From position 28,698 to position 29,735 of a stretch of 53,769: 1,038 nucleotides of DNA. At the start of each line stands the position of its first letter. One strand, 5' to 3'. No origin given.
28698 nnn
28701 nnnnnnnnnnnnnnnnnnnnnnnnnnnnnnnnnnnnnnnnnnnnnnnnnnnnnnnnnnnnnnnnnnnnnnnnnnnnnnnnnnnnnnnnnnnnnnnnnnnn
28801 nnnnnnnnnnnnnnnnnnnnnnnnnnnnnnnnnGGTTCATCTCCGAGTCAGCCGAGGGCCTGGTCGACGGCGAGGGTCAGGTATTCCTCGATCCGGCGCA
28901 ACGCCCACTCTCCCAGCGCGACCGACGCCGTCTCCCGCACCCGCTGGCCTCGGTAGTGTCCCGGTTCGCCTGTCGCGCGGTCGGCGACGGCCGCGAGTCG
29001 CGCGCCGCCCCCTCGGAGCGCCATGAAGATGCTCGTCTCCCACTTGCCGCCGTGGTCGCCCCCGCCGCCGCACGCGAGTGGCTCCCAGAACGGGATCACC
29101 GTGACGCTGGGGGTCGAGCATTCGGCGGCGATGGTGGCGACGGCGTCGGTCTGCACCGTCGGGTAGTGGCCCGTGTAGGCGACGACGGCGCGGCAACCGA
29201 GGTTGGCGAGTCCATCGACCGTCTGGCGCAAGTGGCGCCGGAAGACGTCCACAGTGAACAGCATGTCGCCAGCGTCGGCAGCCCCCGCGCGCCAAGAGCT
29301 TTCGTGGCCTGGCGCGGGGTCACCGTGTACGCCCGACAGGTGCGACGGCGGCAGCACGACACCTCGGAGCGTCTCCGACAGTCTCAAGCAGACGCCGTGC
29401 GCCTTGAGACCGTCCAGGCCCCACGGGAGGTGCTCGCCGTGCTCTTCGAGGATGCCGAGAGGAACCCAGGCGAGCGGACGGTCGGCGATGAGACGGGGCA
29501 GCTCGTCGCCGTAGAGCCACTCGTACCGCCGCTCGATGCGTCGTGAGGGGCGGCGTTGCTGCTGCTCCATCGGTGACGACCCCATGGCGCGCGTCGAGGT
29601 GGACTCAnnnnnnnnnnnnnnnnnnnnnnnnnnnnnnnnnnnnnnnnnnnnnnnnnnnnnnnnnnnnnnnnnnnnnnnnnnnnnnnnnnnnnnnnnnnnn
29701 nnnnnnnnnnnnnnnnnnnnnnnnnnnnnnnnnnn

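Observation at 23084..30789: Five-gene translationally coupled minus-strand operon of mostly cytoplasmic glycan-active enzymes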

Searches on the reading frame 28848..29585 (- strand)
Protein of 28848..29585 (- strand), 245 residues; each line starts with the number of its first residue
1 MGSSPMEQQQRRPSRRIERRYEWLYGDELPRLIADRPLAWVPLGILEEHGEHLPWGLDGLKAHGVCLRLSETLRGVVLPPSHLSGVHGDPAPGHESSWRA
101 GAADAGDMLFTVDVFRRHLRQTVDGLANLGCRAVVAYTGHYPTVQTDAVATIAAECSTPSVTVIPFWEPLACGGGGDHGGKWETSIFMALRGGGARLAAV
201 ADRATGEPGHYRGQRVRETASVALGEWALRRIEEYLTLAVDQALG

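Call 5: search_protein_families(library=pfam, proteins=[window:28848-29585:-], max_evalue=0.01)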
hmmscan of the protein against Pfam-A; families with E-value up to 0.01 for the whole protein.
window:28848-29585:- (245 aa): 1 family
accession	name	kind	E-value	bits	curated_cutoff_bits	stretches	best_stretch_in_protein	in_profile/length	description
PF02633.19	Creatininase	-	2.3e-18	66.9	31.3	1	28-212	7-195/238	Creatinine amidohydrolase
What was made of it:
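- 28848..29585 (-): G2, 245 aa. Creatininase-family metal-dependent hydrolase, not an equivalog of creatininase or MftE. PF02633 E 2e-18 (call 5).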

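Call 6: search_protein_families(library=ncbifam, proteins=[window:28848-29585:-], max_evalue=0.01)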
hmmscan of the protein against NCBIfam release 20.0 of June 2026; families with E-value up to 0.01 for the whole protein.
window:28848-29585:- (245 aa): 2 families
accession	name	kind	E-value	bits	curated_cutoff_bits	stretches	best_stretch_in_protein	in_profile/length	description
TIGR04448.1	creatininase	equivalog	2e-08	34.2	235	1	37-143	15-114/246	creatininase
TIGR03964.1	mycofact_creat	equivalog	1.4e-06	28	172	1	38-192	15-154/228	mycofactocin biosynthesis peptidyl-dipeptidase MftE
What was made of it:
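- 28848..29585 (-): TIGR04448 scores 34 bits against a cut-off of 235, and TIGR03964 scores 28 against 172 (call 6).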

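Call 64: search_solved_structures(query=window:28848-29585:-, max_evalue=0.01, show_alignments=2)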
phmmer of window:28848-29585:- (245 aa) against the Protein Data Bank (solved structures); distinct sequences matched with E-value up to 0.01: 6.
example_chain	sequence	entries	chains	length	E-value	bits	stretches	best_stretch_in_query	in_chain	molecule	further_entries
1q3k_A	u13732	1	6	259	1.2e-06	31.4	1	31-142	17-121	creatininase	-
3a6h_A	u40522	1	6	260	1.5e-06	31.1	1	31-142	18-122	Creatinine amidohydrolase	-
3a6g_A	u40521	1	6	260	1.9e-06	30.8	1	31-142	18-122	Creatinine amidohydrolase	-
3a6j_A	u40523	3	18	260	1.9e-06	30.7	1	31-143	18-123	Creatinine amidohydrolase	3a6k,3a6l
1j2t_A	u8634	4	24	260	1.9e-06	30.7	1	31-143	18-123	creatinine amidohydrolase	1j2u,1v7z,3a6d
3a6e_A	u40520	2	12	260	2.2e-06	30.5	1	31-143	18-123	Creatinine amidohydrolase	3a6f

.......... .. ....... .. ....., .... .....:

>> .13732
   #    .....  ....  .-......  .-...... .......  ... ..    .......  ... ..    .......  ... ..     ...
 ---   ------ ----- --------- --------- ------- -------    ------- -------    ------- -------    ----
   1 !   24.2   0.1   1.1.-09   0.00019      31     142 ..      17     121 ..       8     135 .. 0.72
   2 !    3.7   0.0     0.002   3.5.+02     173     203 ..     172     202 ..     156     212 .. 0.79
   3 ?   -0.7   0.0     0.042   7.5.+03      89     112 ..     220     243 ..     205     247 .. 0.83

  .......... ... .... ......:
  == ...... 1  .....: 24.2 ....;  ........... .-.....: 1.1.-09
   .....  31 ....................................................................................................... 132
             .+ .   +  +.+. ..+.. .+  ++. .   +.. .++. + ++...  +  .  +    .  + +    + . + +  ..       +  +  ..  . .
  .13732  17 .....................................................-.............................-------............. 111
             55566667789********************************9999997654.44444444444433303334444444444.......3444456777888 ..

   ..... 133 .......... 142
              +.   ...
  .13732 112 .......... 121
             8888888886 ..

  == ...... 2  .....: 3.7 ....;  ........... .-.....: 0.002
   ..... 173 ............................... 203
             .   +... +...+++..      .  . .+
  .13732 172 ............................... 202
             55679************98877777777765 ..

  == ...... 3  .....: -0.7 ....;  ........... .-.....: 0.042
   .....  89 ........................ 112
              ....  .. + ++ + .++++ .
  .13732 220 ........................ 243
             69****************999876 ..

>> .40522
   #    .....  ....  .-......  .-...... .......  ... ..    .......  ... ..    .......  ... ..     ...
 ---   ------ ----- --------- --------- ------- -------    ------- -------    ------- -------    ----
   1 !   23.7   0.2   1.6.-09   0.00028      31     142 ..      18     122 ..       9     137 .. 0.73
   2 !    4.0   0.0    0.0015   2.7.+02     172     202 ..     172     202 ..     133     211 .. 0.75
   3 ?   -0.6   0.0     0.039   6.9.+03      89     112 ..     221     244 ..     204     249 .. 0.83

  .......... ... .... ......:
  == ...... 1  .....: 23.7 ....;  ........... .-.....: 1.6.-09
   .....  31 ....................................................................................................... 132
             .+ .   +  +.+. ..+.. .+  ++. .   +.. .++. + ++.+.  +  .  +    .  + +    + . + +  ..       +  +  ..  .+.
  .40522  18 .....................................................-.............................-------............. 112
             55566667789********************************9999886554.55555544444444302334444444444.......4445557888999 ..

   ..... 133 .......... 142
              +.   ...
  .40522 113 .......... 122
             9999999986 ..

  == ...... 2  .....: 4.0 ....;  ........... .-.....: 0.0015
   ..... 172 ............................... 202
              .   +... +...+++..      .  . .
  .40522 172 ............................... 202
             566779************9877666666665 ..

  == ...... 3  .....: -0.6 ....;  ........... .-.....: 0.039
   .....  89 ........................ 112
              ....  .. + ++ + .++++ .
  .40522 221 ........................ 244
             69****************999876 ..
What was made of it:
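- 28848..29585 (-): Alignment to creatinine amidohydrolase shows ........, GHYP and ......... (call 64).
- On Creatininase family, G2: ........, GLD and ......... are present, but GHYE is GHYP in G2 (call 64).
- Closest known: Creatininase family. Same: G2 passes the Pfam threshold and keeps the E-x-H...D, GH and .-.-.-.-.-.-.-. motifs (calls 5, 64).
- Closest known: Creatininase family. Different: Pro replaces the Glu of the GHYE motif (call 64).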
